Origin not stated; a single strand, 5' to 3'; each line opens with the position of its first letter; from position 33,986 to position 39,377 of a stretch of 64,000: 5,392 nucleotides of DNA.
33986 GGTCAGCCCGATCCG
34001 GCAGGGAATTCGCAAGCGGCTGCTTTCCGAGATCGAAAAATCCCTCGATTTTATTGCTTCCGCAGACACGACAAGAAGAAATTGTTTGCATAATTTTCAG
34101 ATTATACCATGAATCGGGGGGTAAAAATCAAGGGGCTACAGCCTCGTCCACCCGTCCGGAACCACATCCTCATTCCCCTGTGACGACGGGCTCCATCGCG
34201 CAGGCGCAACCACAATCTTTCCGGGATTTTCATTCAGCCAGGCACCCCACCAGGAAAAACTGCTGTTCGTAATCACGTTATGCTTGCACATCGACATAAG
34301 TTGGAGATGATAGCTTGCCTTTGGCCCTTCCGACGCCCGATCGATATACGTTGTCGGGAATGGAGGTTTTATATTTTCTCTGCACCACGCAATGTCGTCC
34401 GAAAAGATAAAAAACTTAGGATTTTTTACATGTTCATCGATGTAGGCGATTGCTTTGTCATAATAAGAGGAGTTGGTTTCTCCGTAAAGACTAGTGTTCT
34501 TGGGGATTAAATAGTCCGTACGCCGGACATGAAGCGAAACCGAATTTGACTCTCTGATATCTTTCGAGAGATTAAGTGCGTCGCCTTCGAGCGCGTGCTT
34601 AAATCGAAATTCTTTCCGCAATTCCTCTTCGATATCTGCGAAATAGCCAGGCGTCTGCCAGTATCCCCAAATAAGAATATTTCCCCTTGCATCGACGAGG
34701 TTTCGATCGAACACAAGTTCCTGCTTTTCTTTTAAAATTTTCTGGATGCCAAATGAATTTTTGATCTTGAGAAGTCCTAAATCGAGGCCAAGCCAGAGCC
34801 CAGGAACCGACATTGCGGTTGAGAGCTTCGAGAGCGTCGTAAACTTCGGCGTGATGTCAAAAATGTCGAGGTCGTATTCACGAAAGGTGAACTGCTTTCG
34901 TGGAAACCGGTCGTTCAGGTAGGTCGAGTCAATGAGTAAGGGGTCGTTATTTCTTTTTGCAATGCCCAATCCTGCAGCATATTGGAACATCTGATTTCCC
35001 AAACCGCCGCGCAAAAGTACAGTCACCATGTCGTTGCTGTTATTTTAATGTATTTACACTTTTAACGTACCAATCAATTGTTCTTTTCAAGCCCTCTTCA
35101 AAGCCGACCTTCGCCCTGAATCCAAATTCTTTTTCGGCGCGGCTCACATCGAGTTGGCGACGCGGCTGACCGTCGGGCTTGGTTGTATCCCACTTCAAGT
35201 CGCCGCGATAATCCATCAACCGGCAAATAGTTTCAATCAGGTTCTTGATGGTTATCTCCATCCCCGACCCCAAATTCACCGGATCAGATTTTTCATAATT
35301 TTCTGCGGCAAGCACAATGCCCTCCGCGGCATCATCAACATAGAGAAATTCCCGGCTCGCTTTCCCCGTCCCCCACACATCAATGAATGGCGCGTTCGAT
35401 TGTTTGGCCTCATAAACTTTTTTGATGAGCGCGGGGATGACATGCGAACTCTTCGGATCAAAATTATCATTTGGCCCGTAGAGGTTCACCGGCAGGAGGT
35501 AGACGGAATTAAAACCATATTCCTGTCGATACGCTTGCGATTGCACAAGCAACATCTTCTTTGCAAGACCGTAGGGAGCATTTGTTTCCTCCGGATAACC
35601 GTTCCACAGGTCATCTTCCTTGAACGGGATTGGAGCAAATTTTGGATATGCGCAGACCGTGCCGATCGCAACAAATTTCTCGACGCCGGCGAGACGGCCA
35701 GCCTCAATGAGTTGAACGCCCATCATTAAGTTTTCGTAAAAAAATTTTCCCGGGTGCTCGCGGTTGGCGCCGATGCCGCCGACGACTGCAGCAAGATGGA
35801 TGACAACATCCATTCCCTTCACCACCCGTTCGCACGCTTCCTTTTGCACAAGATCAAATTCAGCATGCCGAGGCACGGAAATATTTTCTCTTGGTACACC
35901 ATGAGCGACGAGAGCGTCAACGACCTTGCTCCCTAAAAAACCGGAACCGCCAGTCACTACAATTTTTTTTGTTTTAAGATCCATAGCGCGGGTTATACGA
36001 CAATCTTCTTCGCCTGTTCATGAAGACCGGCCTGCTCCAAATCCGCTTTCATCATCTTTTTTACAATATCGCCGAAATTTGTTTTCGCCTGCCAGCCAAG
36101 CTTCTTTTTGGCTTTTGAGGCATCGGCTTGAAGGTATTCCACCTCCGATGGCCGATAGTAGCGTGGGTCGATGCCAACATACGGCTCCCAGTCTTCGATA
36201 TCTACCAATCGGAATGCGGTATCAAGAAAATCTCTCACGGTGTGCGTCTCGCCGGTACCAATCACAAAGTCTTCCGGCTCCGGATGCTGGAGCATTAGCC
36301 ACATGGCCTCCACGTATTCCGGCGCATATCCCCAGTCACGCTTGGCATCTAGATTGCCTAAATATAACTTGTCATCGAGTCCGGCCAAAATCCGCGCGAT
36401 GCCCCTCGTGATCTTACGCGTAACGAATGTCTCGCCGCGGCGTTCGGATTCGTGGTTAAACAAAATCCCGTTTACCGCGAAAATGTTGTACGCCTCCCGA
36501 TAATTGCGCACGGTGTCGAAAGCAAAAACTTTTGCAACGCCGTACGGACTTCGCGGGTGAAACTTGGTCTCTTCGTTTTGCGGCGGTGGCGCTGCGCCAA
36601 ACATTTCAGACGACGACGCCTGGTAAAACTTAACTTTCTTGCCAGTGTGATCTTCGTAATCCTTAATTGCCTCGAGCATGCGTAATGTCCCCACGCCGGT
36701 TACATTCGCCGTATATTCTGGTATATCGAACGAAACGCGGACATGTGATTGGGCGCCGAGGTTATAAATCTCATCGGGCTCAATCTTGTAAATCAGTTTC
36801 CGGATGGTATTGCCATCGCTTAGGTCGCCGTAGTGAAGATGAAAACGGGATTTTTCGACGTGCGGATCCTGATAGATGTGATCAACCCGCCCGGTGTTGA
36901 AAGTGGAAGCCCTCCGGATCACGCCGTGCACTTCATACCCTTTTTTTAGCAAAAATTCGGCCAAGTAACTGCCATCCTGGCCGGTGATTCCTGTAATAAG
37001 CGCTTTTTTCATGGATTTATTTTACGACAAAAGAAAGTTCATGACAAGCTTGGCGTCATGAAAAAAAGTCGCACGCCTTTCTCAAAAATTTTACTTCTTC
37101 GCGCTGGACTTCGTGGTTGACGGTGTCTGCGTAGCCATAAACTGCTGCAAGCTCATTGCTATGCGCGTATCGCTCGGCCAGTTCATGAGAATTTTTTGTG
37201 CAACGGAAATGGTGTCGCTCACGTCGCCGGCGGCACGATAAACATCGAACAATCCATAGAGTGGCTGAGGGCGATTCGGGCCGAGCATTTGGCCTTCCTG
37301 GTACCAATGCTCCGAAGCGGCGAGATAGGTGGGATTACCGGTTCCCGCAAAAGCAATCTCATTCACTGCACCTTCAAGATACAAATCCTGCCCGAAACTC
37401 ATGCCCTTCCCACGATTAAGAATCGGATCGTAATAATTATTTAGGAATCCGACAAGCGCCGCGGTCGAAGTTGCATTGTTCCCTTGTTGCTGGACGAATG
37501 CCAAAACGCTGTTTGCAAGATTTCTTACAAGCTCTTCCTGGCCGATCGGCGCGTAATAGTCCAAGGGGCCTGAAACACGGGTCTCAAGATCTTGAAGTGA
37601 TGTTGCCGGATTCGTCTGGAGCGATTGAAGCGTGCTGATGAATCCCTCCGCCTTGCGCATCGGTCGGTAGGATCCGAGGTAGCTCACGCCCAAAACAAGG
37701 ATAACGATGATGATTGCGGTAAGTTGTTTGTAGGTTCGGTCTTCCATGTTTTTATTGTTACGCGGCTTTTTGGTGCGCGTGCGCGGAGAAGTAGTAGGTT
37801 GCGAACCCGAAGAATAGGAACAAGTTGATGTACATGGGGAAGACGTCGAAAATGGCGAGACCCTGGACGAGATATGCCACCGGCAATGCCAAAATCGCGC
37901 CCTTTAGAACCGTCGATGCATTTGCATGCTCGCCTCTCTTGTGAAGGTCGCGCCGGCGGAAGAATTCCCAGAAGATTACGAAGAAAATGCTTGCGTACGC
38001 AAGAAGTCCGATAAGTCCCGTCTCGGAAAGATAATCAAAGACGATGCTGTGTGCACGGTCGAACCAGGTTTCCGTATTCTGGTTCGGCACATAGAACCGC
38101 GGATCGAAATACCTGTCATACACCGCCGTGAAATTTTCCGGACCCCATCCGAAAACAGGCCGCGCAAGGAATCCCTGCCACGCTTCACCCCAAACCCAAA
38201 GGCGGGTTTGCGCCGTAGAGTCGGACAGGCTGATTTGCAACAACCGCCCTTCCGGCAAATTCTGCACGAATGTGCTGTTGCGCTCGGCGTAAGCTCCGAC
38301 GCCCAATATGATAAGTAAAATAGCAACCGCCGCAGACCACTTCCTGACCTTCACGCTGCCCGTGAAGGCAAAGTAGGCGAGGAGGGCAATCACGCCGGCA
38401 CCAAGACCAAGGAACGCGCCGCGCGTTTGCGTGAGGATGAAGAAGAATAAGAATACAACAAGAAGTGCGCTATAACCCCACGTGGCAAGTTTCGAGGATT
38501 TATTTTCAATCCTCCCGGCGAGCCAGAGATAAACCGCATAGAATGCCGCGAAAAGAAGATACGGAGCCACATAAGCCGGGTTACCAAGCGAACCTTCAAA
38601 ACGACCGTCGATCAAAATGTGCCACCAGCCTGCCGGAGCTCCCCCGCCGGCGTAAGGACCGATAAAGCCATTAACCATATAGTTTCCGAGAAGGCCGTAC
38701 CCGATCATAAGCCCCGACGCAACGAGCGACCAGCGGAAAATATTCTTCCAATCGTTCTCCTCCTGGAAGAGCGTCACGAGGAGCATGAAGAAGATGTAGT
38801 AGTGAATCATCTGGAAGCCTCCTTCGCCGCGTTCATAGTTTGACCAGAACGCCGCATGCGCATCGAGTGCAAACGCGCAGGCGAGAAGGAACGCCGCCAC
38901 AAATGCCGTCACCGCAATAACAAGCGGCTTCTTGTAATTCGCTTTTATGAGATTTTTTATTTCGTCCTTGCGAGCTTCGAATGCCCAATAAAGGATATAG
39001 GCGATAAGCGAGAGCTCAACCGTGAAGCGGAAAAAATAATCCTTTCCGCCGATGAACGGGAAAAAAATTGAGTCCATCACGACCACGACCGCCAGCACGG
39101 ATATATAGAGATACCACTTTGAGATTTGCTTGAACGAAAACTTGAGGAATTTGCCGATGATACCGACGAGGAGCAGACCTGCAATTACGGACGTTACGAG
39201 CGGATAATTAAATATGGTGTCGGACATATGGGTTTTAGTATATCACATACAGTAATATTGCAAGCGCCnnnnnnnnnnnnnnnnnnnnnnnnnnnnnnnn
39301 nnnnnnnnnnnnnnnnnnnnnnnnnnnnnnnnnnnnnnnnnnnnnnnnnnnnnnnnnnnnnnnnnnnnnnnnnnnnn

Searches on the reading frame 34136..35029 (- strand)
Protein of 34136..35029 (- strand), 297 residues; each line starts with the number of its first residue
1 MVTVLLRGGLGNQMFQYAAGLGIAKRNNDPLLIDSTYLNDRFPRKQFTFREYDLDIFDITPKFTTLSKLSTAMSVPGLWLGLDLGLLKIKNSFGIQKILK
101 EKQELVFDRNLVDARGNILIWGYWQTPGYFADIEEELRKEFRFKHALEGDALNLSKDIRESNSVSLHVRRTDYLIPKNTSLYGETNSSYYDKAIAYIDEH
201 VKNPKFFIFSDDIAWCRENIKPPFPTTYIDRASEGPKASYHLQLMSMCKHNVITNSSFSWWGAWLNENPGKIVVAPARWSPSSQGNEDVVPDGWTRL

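Call 31: search_protein_families(library=pfam, proteins=[window:34136-35029:-], max_evalue=0.00001)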
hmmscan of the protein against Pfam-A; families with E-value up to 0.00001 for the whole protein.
window:34136-35029:- (297 aa): 1 family
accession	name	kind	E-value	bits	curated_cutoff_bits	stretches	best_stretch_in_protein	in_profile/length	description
PF01531.22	Glyco_transf_11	-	3e-34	119.1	23.9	1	1-295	1-295/298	Glycosyl transferase family 11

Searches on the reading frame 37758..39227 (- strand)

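Call 54: search_protein_families(library=pfam, proteins=[window:37758-39227:-], max_evalue=0.00001)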
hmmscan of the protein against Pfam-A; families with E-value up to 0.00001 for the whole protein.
window:37758-39227:- (489 aa): 1 family
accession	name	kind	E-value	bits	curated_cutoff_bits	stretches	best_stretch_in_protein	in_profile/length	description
PF04932.20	Wzy_C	-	2.2e-20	73.4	31.7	1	255-411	2-148/149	O-Antigen ligase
